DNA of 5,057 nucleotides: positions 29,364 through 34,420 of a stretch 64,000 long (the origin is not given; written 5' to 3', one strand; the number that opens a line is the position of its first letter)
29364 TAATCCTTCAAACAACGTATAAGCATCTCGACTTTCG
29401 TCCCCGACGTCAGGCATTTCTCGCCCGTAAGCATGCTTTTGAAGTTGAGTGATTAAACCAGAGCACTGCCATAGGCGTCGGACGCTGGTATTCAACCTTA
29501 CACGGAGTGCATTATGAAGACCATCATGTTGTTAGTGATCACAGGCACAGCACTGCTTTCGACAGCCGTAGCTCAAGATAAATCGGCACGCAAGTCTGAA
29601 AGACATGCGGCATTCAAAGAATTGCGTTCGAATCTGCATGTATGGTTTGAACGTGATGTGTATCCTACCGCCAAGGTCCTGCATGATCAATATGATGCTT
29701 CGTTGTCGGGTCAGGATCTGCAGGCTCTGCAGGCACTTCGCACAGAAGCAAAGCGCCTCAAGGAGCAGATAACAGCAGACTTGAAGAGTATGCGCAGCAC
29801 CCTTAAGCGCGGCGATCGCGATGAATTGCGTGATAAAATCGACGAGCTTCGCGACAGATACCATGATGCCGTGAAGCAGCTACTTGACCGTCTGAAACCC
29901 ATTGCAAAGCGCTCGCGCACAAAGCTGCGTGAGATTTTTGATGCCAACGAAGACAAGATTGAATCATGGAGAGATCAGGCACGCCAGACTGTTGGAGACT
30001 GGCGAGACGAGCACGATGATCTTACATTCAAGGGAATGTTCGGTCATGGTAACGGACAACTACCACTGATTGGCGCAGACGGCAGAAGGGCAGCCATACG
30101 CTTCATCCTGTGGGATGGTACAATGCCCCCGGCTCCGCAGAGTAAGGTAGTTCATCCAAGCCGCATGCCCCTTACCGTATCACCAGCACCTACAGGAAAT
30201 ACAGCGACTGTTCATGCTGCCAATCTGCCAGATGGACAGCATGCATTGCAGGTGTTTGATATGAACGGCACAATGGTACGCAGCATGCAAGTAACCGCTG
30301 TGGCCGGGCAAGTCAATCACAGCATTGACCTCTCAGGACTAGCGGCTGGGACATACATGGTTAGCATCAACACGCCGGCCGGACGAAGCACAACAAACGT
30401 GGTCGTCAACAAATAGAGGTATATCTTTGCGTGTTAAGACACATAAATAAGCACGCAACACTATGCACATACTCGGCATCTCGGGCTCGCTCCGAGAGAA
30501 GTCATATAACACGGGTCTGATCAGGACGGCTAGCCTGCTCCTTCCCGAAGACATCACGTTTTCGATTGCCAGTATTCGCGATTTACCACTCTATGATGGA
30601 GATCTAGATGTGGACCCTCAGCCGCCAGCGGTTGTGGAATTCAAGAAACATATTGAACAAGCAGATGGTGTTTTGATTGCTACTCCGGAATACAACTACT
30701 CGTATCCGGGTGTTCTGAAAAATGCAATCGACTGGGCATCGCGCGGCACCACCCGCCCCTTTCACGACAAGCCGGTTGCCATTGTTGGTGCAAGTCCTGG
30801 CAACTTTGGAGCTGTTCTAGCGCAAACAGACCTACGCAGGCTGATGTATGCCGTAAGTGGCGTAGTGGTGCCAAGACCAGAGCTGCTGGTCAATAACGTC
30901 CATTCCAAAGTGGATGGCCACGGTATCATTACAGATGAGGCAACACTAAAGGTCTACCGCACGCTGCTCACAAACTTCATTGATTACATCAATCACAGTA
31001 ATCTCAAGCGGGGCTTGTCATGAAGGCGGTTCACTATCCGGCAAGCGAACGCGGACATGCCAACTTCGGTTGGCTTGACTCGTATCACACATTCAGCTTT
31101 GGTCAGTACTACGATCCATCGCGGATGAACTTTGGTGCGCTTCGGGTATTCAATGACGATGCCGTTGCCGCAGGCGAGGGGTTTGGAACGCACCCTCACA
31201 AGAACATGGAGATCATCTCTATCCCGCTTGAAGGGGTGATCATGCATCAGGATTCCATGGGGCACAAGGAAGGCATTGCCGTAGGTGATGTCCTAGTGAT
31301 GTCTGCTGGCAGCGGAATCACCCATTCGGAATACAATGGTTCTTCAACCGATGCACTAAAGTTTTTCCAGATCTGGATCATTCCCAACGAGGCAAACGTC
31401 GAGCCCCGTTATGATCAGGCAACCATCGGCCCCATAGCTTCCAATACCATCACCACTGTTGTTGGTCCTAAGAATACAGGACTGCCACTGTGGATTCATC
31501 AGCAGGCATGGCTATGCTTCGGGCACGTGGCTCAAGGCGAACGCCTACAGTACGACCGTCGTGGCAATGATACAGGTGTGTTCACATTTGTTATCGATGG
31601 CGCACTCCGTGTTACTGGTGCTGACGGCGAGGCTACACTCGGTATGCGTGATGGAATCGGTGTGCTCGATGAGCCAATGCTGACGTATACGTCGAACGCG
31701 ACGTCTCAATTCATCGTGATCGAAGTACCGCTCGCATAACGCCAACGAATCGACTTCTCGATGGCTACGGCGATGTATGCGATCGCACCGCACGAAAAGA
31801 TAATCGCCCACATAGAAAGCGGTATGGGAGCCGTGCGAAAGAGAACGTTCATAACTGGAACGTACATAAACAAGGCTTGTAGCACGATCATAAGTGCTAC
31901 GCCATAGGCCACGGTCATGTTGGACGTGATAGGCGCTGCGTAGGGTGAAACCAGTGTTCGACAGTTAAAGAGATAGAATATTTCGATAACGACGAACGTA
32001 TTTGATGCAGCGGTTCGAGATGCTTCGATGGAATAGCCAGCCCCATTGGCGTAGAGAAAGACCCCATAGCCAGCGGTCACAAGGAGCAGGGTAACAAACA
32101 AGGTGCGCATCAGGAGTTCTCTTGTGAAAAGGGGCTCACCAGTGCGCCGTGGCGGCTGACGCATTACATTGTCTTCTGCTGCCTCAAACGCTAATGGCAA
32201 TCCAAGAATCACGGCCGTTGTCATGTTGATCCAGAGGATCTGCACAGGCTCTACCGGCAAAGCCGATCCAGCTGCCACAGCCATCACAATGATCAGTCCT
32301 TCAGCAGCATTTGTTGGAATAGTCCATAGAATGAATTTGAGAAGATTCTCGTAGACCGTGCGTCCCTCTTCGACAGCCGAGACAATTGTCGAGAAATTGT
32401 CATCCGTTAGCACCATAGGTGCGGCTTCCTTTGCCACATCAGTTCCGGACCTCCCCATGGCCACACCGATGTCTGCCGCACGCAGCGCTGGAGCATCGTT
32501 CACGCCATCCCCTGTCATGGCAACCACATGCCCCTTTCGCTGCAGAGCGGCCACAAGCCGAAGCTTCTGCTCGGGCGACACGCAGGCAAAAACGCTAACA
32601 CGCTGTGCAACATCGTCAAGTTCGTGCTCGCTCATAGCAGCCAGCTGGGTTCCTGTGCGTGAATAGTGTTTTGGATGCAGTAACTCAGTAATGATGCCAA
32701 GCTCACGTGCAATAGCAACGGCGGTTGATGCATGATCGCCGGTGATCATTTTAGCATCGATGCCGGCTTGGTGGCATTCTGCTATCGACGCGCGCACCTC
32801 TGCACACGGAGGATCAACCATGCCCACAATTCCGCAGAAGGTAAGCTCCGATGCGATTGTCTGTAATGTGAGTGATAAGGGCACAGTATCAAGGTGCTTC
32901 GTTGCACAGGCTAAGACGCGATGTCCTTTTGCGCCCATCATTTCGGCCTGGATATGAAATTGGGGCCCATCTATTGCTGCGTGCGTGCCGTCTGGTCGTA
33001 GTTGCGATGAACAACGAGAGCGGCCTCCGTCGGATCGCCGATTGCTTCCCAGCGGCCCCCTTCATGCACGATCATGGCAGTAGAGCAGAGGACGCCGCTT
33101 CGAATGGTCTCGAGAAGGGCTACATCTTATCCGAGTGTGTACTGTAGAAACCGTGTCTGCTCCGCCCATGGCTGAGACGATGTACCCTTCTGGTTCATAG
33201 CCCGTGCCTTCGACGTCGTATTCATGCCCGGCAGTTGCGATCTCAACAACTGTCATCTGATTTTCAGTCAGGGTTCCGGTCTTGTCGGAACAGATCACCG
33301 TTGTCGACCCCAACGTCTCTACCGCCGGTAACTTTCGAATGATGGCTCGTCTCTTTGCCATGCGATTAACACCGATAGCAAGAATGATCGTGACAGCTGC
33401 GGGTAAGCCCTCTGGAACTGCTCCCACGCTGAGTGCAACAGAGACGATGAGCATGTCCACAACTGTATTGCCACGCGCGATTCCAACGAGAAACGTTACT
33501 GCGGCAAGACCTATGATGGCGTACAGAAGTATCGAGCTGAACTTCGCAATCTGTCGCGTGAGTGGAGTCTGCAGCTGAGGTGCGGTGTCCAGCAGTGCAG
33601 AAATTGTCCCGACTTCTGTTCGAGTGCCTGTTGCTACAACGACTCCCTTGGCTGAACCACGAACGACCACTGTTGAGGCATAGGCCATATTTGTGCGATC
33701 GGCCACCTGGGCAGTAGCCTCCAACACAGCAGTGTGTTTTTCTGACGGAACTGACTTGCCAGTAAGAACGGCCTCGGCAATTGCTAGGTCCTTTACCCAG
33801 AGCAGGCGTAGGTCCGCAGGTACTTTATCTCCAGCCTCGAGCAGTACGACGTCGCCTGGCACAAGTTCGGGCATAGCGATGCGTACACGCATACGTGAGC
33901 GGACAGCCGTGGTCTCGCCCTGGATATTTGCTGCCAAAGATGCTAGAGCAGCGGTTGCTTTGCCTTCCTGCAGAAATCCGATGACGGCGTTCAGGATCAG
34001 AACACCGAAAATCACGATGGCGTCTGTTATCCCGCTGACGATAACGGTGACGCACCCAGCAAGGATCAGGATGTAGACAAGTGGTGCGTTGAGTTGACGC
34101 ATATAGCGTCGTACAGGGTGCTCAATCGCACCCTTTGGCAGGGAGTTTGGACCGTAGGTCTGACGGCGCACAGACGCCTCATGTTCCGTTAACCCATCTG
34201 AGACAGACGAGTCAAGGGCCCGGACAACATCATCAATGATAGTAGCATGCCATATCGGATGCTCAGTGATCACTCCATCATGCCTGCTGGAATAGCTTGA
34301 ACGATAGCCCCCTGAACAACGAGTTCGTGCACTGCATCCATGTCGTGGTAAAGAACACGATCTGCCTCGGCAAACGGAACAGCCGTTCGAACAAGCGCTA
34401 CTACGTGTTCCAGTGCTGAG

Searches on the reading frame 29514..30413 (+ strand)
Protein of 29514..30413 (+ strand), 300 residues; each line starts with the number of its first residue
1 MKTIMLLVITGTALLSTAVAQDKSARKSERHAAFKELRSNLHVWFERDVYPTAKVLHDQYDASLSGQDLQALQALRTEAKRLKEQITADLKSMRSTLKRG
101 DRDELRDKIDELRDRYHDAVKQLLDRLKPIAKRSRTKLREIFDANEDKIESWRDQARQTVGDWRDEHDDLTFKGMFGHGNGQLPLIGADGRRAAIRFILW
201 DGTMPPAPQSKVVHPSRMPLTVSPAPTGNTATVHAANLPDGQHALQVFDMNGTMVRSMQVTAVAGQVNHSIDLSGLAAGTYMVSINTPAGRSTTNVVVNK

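Call 91: search_protein_families(library=pfam, proteins=[window:29514-30413:+], max_evalue=0.001)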
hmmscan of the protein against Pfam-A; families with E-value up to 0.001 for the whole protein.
window:29514-30413:+ (300 aa): 2 families
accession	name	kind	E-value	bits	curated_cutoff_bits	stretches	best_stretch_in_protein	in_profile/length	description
PF18962.6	Por_Secre_tail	-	1.5e-09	38.5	27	1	223-298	2-75/75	Secretion system C-terminal sorting domain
PF01442.23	Apolipoprotein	-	8.1e-05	22.8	90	1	73-158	62-150/190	Apolipoprotein A1/A4/E domain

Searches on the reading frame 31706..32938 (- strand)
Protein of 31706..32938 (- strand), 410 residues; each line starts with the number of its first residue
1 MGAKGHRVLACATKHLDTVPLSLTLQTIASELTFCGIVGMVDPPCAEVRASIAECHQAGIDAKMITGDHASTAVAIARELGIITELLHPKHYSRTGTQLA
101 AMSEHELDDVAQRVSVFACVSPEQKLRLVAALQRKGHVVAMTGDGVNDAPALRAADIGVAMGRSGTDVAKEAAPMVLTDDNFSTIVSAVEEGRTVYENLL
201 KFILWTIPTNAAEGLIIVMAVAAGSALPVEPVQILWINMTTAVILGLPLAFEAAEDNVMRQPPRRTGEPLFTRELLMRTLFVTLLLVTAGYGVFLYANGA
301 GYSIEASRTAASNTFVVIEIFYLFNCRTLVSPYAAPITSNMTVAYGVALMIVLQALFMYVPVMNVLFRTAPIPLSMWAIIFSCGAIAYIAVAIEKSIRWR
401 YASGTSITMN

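Call 91: search_protein_families(library=pfam, proteins=[window:31706-32938:-], max_evalue=0.001)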
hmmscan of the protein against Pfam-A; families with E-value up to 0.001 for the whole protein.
window:31706-32938:- (410 aa): 3 families
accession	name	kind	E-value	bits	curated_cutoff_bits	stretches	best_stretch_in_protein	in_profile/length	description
PF00689.26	Cation_ATPase_C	-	2.6e-41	141.8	27.3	1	227-396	2-174/175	Cation transporting ATPase, C-terminus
PF00702.32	Hydrolase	-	3.7e-15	57.3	26.4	1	33-156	86-191/191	haloacid dehalogenase-like hydrolase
PF08282.18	Hydrolase_3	-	5e-05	23.6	20.9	1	131-185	198-251/255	haloacid dehalogenase-like hydrolase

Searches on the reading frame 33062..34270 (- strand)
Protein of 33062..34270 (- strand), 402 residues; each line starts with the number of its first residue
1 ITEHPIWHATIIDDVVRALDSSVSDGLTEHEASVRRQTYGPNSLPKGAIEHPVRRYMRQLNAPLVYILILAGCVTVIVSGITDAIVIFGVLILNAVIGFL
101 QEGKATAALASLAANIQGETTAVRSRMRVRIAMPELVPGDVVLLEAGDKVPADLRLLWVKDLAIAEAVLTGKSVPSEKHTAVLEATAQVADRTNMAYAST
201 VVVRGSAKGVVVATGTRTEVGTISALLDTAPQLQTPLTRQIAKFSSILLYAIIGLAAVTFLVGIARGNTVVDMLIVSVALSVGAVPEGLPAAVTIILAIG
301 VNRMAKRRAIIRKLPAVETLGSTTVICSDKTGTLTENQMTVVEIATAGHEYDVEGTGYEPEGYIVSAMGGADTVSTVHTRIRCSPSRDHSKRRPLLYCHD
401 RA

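Call 91: search_protein_families(library=pfam, proteins=[window:33062-34270:-], max_evalue=0.001)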
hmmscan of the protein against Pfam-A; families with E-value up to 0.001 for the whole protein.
window:33062-34270:- (402 aa): 2 families
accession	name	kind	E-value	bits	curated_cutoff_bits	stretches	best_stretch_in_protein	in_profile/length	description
PF00122.25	E1-E2_ATPase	-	2.9e-43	147.9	28.1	1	118-307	5-181/181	E1-E2 ATPase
PF00690.31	Cation_ATPase_N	-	1.6e-15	56.9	20.4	1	7-74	1-68/69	Cation transporter/ATPase, N-terminus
